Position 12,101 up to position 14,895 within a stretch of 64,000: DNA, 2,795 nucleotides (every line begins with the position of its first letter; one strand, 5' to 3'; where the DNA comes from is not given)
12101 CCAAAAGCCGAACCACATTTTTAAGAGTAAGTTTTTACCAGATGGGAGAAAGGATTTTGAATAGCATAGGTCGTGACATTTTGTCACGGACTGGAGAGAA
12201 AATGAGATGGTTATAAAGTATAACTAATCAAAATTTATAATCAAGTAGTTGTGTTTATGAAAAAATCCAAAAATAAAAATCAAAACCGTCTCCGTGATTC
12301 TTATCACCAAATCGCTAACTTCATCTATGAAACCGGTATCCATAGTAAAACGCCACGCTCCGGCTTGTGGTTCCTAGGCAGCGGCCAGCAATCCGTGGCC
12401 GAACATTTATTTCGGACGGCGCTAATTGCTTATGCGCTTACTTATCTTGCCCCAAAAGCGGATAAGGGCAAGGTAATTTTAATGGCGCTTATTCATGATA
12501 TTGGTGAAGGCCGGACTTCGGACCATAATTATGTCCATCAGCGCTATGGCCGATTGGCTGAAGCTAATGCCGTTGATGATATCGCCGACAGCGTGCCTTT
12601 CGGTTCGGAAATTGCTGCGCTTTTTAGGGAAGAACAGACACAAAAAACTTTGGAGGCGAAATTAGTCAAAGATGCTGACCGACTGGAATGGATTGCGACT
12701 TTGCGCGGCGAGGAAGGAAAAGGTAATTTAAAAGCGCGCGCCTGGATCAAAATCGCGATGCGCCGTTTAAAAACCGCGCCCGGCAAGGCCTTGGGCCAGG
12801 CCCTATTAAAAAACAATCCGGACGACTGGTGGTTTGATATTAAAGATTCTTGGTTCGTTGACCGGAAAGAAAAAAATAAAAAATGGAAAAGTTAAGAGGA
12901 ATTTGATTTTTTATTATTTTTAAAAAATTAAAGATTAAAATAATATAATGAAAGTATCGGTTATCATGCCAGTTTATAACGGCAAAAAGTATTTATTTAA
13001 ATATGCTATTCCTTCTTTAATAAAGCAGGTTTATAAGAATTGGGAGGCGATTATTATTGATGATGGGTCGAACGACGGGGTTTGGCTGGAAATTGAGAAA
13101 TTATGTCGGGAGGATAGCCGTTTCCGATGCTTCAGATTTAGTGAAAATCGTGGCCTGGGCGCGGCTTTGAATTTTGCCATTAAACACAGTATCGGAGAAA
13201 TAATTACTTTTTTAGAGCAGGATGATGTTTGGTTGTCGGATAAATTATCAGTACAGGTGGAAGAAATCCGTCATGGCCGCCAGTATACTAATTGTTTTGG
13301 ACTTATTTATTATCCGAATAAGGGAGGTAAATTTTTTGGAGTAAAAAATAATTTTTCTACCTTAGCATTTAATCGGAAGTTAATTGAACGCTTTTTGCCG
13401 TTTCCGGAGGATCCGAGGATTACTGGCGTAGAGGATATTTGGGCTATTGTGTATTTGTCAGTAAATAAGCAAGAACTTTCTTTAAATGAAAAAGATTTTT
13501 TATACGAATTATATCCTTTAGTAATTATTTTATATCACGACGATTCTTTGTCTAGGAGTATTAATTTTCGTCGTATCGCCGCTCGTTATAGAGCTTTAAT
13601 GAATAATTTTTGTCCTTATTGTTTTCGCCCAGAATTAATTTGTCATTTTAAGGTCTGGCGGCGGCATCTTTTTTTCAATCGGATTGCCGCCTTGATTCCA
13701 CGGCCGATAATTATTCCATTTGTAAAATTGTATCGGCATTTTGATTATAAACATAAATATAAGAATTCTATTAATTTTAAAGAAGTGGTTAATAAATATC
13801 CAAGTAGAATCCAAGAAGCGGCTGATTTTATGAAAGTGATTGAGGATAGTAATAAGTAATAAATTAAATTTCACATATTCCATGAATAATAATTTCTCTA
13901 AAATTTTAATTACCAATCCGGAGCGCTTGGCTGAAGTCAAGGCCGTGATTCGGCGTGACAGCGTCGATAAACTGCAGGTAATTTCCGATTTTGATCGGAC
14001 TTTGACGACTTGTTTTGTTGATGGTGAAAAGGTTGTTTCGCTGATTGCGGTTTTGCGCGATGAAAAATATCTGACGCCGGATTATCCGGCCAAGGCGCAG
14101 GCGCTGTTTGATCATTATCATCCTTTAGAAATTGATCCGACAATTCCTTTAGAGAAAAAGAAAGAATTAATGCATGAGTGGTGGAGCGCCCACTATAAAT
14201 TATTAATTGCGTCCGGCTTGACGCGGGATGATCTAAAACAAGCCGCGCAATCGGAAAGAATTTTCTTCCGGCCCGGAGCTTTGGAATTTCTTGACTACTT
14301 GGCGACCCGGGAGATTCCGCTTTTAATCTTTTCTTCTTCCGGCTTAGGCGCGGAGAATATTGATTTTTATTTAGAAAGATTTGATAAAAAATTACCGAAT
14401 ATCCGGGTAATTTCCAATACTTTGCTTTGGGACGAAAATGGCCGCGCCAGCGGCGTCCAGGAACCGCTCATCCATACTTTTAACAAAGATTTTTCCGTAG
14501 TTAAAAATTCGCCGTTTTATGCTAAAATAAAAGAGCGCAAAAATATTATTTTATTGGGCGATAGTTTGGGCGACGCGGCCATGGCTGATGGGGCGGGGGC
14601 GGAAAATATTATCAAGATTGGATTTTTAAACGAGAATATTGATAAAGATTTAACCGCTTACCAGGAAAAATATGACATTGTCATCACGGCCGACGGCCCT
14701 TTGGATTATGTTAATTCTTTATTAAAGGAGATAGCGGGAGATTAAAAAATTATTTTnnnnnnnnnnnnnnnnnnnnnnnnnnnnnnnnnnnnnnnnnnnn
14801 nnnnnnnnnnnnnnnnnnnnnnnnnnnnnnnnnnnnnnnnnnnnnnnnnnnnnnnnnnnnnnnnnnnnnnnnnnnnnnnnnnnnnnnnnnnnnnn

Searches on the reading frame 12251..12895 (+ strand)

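Call 57: search_protein_families(library=pfam, proteins=[window:12251-12895:+], max_evalue=0.001)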
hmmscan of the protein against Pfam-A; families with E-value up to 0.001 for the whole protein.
window:12251-12895:+ (214 aa): 3 families
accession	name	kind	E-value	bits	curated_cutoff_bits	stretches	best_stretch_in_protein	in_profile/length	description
PF13023.12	HD_3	-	7.5e-23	81.7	22.5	1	34-176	7-156/165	HD domain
PF01966.28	HD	-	3.6e-12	47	22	1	49-147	1-115/116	HD domain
PF12917.13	YfbR-like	-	7.6e-08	32.7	25.9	1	46-167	23-157/182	5'-deoxynucleotidase YfbR-like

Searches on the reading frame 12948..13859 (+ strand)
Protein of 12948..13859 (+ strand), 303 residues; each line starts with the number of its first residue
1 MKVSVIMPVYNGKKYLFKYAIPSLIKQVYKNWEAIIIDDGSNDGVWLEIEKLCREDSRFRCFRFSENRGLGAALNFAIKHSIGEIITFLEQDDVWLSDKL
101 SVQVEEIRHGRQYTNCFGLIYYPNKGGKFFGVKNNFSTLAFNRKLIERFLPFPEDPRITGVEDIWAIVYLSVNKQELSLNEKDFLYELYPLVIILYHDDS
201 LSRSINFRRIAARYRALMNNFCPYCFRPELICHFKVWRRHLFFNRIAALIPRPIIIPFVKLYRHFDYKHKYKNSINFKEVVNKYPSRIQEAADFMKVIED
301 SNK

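Call 57: search_protein_families(library=pfam, proteins=[window:12948-13859:+], max_evalue=0.001)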
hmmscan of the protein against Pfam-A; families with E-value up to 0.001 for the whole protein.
window:12948-13859:+ (303 aa): 2 families
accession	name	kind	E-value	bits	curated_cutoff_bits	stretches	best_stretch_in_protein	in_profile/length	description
PF00535.33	Glycos_transf_2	-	1.2e-29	103.8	23.3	1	4-138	1-132/168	Glycosyl transferase family 2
PF10111.15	Glyco_tranf_2_2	-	5.8e-09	36.3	27.3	1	4-108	1-107/276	Glycosyltransferase like family 2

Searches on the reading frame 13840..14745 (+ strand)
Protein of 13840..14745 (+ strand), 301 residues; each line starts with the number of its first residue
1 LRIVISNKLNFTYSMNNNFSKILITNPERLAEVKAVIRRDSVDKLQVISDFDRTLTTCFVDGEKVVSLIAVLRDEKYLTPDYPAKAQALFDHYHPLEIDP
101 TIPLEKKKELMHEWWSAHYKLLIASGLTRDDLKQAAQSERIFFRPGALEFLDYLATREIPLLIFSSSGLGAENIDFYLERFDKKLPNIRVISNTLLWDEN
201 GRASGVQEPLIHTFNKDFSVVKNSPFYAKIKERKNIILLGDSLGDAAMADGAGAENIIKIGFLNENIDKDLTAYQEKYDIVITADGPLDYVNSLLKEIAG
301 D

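Call 57: search_protein_families(library=pfam, proteins=[window:13840-14745:+], max_evalue=0.001)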
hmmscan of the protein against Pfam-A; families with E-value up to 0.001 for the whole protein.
window:13840-14745:+ (301 aa): 2 families
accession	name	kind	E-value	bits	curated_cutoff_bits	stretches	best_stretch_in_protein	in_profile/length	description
PF05822.18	UMPH-1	-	8.6e-72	242.1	23.7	1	54-298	2-245/246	Pyrimidine 5'-nucleotidase (UMPH-1)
PF12710.13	HAD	-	0.00017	22.5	27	1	47-249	1-188/189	haloacid dehalogenase-like hydrolase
